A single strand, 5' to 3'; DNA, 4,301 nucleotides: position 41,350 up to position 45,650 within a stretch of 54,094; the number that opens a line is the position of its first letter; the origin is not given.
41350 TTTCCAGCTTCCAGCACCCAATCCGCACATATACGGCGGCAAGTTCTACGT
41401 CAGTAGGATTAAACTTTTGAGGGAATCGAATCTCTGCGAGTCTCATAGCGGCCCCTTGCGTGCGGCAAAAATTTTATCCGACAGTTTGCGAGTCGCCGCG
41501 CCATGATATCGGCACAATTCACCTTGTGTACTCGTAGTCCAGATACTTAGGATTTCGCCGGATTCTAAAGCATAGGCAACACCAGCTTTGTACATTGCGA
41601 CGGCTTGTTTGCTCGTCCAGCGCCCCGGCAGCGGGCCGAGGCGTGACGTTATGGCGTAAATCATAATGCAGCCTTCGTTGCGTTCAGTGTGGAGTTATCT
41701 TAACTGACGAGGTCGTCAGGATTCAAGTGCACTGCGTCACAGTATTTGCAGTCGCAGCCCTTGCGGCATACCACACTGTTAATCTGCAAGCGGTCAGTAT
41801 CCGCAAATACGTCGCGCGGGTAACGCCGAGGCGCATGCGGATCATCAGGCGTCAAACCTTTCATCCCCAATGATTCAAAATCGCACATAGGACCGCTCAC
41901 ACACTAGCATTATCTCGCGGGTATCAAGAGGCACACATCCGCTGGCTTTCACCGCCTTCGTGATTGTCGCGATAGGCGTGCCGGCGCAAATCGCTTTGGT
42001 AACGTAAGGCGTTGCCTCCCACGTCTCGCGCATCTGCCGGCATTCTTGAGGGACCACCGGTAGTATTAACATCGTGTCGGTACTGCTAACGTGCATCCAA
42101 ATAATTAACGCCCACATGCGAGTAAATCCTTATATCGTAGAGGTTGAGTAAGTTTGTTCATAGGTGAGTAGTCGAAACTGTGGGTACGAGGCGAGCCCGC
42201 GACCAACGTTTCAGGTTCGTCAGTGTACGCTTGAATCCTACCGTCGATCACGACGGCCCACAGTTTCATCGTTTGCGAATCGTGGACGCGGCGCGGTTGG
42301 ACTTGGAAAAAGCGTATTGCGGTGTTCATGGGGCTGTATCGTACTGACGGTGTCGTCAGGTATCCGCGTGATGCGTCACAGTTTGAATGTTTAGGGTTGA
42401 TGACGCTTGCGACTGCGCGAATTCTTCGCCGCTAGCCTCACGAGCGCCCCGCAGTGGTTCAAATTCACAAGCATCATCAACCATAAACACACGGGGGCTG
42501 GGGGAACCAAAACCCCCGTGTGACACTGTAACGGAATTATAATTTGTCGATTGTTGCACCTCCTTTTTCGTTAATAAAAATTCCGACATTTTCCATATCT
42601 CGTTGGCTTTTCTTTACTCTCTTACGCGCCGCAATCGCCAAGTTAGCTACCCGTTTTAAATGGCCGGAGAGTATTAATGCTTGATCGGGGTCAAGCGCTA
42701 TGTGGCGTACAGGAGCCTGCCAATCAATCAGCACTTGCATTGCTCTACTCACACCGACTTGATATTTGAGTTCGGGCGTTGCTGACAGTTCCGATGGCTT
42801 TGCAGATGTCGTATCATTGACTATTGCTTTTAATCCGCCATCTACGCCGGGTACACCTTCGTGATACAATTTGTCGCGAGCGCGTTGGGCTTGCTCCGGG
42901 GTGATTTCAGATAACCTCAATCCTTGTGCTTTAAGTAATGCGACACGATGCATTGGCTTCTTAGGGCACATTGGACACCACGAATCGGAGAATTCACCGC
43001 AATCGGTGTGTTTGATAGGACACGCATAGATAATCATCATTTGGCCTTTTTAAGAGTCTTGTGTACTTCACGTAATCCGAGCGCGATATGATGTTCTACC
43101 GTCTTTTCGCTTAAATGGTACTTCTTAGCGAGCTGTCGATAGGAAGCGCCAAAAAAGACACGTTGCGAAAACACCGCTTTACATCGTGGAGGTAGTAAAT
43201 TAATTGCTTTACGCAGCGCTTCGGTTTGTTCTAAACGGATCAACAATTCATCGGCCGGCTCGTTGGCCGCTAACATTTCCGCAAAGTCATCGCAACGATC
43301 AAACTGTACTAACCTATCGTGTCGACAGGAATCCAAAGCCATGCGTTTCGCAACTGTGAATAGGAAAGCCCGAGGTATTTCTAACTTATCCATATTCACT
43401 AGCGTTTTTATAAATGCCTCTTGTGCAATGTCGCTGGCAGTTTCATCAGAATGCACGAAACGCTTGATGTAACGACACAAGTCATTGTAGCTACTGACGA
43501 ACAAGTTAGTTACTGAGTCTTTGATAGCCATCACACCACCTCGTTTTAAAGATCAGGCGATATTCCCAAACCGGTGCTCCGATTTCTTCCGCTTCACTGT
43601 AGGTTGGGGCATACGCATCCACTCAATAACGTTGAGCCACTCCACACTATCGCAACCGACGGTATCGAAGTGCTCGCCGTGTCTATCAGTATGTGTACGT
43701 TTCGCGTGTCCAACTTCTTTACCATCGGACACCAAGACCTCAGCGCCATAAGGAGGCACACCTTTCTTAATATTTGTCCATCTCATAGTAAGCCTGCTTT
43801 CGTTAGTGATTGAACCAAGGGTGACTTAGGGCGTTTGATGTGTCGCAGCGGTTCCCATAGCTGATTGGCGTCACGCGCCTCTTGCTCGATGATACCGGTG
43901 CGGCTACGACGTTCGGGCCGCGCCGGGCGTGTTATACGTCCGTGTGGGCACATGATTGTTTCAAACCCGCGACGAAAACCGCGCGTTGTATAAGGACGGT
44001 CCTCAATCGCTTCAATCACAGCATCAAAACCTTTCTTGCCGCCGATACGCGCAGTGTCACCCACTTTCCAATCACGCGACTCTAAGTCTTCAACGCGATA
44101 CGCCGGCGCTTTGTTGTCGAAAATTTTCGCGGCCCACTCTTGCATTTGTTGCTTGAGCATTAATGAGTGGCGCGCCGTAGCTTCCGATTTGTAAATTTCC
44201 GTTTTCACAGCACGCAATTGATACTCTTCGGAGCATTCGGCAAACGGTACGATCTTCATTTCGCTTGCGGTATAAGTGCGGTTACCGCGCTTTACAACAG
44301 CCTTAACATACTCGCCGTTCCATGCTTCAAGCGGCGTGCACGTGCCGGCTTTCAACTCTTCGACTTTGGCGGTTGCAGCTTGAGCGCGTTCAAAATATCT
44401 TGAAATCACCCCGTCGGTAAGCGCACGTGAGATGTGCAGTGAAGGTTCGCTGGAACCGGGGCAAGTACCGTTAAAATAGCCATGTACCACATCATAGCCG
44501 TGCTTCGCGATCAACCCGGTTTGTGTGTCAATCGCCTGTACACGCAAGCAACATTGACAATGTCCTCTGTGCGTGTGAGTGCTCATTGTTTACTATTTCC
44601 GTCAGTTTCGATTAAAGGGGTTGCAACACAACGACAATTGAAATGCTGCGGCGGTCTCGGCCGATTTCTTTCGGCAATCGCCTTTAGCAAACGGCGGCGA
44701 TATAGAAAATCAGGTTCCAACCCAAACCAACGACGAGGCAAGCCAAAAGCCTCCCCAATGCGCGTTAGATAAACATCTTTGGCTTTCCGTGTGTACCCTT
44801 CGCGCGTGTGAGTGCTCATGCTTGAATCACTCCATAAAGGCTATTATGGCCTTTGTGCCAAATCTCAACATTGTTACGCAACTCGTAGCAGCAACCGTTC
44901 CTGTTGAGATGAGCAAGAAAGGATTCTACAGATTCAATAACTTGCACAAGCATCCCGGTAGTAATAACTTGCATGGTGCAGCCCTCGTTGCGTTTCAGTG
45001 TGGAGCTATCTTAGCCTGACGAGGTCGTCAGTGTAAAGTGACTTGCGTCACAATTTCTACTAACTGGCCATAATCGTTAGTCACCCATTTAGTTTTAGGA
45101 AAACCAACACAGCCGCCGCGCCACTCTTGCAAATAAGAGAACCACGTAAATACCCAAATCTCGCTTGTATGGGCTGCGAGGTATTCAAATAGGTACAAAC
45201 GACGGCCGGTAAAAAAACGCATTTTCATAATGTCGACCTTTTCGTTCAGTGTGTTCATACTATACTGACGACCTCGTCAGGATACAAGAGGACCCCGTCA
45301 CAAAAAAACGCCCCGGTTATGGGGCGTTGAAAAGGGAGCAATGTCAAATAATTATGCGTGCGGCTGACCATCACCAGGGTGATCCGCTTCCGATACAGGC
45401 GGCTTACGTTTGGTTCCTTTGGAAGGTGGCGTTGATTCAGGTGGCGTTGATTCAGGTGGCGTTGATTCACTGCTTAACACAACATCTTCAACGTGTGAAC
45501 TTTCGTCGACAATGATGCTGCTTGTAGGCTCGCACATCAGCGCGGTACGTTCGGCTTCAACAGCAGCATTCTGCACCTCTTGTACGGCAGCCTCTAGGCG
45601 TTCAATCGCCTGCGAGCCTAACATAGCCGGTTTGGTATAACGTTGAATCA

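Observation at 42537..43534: Phage-encoded ECF (FecI-like) sigma factor translationally coupled to a Cys-rich partner, followed by its own terminator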

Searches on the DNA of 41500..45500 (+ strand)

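Call 6: search_dna_similar(query=window:41500-45500:+, collection=phages, mode=near, max_rows=30)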
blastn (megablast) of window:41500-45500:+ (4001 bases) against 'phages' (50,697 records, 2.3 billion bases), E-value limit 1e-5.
No match.

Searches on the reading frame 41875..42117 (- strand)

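Call 3: search_protein_families(library=pfam, proteins=[window:41875-42117:-], max_evalue=1)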
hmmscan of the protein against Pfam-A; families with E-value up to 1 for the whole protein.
window:41875-42117:- (80 aa): 1 family
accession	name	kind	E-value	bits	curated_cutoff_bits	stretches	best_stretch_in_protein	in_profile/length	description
PF24495.1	Ig_TMEM131_2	-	0.0075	16.7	27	1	7-50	36-81/94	Transmembrane protein 131 second Ig-like domain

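Call 5: search_protein_families(library=phrogs, proteins=[window:41875-42117:-], max_evalue=0.01)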
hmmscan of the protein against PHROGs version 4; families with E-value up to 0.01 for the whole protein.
window:41875-42117:- (80 aa): 0 families

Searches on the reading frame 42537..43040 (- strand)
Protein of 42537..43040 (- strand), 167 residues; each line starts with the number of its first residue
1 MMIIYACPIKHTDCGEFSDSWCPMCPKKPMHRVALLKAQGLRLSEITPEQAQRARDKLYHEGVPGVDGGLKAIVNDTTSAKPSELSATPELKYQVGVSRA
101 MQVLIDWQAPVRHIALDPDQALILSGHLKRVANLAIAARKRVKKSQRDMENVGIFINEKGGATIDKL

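Call 3: search_protein_families(library=pfam, proteins=[window:42537-43040:-], max_evalue=1)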
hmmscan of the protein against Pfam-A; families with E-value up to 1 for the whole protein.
window:42537-43040:- (167 aa): 0 families

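Call 4: search_protein_families(library=ncbifam, proteins=[window:42537-43040:-], max_evalue=1)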
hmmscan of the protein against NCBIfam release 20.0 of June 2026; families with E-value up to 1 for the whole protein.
window:42537-43040:- (167 aa): 0 families

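Call 5: search_protein_families(library=phrogs, proteins=[window:42537-43040:-], max_evalue=0.01)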
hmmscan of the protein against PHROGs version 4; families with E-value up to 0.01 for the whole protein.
window:42537-43040:- (167 aa): 0 families

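Call 14: find_related_loci(query=window:42537-43040:-, collection=viral_contigs, flank=6000)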
Query window:42537-43040:- (167 aa) in viral_contigs; peptide patterns used: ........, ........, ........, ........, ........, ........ (x = any residue, [..] = any of these).
46 stretches matched a pattern, but none encodes a relative of the query by tblastn (E <= 1e-3).

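Call 15: find_homologous_proteins(query=window:42537-43040:-)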
Query window:42537-43040:- (167 aa): 2 proteins with E <= 0.001 among 95 candidates.
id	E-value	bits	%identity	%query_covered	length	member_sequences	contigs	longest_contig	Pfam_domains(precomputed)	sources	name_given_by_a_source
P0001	7.8e-106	369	100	99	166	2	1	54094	-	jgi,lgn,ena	-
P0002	3.7e-16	78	50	47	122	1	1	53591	-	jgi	jgi:hypothetical protein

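Call 16: find_encoding_contigs(protein=P0002, flank=10000)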
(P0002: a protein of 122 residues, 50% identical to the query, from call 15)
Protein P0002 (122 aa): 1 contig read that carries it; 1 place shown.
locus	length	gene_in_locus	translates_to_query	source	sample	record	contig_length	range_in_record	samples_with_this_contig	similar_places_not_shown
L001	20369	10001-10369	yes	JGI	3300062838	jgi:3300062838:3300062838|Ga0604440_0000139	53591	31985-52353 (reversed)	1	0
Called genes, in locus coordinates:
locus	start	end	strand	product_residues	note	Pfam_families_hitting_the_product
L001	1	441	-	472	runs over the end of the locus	PF00293:NUDIX, PF04233:Phage_Mu_F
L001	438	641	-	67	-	-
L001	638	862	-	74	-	-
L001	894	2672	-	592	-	PF06381:Phage_portal_3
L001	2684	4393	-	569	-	-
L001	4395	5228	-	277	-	PF03592:Terminase_2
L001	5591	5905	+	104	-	-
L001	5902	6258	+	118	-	-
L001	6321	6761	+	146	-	-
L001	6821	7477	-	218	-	-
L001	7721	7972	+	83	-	-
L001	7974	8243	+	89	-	-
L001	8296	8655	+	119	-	-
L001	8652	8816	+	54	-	-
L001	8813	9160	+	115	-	-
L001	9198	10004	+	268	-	-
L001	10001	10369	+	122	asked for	-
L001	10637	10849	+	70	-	-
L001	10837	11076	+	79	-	-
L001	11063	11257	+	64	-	-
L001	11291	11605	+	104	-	-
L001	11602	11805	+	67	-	-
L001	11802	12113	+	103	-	-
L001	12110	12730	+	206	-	-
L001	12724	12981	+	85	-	-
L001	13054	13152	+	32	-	-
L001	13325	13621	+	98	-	-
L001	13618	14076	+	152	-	-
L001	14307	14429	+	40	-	-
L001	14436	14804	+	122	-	-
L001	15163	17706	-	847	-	PF22763:NrS1-1_pol-like_HBD, PF19263:DUF5906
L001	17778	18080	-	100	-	PF00440:TetR_N (weak)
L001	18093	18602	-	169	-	-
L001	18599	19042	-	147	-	-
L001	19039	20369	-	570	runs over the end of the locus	PF04851:ResIII, PF00271:Helicase_C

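Call 17: find_encoding_contigs(protein=P0001, flank=10000)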
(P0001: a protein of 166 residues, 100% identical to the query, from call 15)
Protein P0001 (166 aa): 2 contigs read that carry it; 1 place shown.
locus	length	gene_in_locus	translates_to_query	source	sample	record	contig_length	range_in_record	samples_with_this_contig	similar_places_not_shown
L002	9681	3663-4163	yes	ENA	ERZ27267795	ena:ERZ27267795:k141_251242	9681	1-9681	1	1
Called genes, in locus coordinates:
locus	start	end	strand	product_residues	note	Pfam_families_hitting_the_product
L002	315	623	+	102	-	-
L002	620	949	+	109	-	-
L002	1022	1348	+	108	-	-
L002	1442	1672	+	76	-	-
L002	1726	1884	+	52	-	-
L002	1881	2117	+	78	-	-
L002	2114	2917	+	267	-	-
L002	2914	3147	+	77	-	-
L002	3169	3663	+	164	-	PF04542:Sigma70_r2, PF08281:Sigma70_r4_2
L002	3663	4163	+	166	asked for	-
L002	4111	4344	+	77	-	-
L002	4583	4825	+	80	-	-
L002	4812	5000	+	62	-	-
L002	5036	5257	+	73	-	-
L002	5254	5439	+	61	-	-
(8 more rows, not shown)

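Call 57: predict_structure(alignment_id=A4)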
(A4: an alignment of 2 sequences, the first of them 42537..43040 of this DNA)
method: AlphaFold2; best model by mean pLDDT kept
length: 167 residues; sequences in the alignment: 2
mean_pLDDT: 46.3   pTM: 0.24
mean pLDDT of the five models: 46.3, 43.1, 41.5, 40.4, 37.2
residues with pLDDT >= 90: 0; 70-90: 8; 50-70: 43; < 50: 116
segments of 3 or more residues with pLDDT < 50: 1-45, 58-106, 108-115, 152-156, 160-162, 164-167
pLDDT, mean of each block of 10 residues (from residue 1): 32 39 41 43 49 52 40 35 34 39 47 50 66 69 58 48 42
secondary structure, 60 per line:
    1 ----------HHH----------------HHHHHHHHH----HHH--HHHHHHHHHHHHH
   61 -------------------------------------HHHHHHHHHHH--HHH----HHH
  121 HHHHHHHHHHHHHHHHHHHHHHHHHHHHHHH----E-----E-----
elements in order: H30-38 H48-60 H98-108 H118-151

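Call 65: search_solved_structures(query=A3, max_evalue=10)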
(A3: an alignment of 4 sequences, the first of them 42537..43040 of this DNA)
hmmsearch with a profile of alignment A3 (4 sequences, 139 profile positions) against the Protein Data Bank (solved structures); distinct sequences matched with E-value up to 10: 4.
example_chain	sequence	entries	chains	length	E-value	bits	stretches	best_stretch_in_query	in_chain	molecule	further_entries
11pu_A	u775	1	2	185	0.94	12.9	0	72-97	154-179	RNA-directed RNA polymerase L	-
6x98_L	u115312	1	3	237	0.97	12.9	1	7-66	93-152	monoclonal antibody 11B kappa chain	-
9mzg_B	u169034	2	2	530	1.1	12.7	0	85-108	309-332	Guanine nucleotide-binding protein G(I)/G(S)/G(T) subunit beta-1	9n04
5yzv_A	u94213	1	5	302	1.4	12.4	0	80-104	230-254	Probable serine/threonine-protein kinase PkwA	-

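Call 66: search_protein_families(library=pfam, alignment_id=A3, max_evalue=10)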
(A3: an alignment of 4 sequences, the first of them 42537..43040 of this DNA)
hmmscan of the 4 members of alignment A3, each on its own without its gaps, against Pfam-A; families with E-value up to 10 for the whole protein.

A. member 1, window:42537-43040:- (167 aa): 0 families

B. families by the number of members that match (of 4 scanned): 2 families
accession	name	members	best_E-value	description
PF24881.1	DUF7739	2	0.072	Domain of unknown function (DUF7739)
PF20917.2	AsnRS_N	1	0.063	Asparaginal-tRNA synthetase, N-terminal domain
